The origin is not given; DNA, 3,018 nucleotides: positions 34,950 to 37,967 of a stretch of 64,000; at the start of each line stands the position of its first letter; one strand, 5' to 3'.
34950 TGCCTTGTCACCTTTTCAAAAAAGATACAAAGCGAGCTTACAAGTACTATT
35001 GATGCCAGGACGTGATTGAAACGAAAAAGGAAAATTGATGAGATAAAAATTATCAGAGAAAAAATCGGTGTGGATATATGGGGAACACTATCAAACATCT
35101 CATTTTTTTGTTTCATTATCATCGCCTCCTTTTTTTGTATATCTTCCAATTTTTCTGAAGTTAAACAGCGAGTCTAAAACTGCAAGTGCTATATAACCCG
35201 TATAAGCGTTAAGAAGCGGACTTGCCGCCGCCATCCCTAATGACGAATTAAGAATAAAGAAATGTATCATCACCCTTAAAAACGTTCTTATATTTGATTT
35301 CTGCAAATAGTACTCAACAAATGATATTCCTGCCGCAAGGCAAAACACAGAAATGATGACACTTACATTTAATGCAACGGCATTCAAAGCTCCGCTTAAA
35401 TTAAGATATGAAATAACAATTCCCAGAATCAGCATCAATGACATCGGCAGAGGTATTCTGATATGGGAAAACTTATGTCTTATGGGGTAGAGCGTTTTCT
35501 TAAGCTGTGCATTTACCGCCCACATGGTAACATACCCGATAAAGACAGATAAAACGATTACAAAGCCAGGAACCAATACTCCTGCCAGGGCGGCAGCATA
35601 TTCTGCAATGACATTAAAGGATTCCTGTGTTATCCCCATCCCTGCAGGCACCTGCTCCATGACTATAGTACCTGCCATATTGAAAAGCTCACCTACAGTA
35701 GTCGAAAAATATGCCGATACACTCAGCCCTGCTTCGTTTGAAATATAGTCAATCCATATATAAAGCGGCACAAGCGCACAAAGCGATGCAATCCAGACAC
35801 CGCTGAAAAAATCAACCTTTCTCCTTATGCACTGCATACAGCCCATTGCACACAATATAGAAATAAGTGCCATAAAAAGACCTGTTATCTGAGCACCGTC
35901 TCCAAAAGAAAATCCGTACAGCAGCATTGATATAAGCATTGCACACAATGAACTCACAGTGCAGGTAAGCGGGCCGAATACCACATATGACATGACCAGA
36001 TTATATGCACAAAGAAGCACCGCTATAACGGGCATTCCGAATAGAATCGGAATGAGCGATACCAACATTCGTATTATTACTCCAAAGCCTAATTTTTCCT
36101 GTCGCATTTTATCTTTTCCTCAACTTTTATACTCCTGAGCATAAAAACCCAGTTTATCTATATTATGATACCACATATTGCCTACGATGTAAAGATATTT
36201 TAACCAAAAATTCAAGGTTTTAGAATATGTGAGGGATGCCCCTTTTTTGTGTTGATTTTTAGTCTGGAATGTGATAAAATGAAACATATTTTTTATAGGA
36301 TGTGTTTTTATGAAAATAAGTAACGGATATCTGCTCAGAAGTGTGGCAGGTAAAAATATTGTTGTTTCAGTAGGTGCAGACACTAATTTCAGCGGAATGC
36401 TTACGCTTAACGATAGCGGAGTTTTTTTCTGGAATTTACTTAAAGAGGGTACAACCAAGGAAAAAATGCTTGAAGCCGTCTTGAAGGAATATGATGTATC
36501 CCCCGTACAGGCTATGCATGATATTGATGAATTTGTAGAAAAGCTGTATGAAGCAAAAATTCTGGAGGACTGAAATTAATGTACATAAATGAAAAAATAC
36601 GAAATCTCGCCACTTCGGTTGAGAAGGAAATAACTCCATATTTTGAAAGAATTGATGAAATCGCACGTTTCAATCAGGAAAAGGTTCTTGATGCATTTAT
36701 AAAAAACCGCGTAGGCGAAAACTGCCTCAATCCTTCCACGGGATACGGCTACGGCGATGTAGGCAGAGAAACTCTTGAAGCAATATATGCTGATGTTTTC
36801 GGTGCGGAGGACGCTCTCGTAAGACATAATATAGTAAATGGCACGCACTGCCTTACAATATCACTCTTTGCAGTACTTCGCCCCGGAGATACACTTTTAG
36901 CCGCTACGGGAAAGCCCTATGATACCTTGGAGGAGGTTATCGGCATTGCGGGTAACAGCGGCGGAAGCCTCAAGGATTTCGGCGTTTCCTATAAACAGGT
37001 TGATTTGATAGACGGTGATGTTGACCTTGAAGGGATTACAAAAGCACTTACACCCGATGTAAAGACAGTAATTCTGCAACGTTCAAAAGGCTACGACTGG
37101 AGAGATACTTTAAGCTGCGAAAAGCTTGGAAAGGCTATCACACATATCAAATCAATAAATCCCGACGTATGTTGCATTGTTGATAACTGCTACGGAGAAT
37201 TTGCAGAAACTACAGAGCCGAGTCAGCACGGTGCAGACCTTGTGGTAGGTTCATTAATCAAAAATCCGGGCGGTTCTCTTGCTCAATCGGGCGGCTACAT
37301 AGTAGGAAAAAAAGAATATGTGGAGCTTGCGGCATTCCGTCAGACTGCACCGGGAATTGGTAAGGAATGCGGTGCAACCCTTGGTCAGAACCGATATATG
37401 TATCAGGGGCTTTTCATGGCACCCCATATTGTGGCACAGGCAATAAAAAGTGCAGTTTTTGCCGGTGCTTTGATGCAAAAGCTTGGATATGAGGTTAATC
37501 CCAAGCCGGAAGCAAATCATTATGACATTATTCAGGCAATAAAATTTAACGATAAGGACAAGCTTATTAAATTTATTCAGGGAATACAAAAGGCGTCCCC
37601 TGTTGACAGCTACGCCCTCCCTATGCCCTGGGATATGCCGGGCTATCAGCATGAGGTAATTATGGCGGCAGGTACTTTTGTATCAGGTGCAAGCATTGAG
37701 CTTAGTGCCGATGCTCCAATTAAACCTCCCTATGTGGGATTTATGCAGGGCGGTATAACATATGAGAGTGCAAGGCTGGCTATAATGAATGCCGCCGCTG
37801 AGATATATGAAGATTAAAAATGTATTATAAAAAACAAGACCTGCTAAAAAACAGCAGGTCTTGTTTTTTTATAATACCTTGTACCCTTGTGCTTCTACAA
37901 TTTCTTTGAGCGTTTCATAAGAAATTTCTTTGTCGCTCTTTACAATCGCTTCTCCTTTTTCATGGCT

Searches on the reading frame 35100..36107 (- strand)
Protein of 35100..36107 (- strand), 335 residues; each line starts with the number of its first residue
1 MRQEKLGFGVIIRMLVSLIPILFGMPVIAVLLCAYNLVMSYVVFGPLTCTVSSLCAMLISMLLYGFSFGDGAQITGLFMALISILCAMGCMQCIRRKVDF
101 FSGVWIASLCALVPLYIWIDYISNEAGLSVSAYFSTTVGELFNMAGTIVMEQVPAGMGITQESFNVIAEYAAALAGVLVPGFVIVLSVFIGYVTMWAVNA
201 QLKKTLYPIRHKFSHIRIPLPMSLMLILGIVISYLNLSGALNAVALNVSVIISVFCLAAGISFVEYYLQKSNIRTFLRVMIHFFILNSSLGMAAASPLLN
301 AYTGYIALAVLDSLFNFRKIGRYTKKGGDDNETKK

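Call 52: search_protein_families(library=pfam, proteins=[window:35100-36107:-], max_evalue=0.00001)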
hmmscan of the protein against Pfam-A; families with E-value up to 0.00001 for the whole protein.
window:35100-36107:- (335 aa): 1 family
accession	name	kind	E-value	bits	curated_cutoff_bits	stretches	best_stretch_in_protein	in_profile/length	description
PF09991.14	DUF2232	-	2.8e-12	46.9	27.8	1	11-290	5-277/290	Predicted membrane protein (DUF2232)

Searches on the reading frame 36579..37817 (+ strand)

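Call 52: search_protein_families(library=pfam, proteins=[window:36579-37817:+], max_evalue=0.00001)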
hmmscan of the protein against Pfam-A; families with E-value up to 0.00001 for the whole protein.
window:36579-37817:+ (412 aa): 1 family
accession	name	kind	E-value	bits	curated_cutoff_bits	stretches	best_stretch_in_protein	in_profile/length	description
PF06838.17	Met_gamma_lyase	-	2.6e-183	609.6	24.2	1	9-408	3-403/405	Methionine gamma-lyase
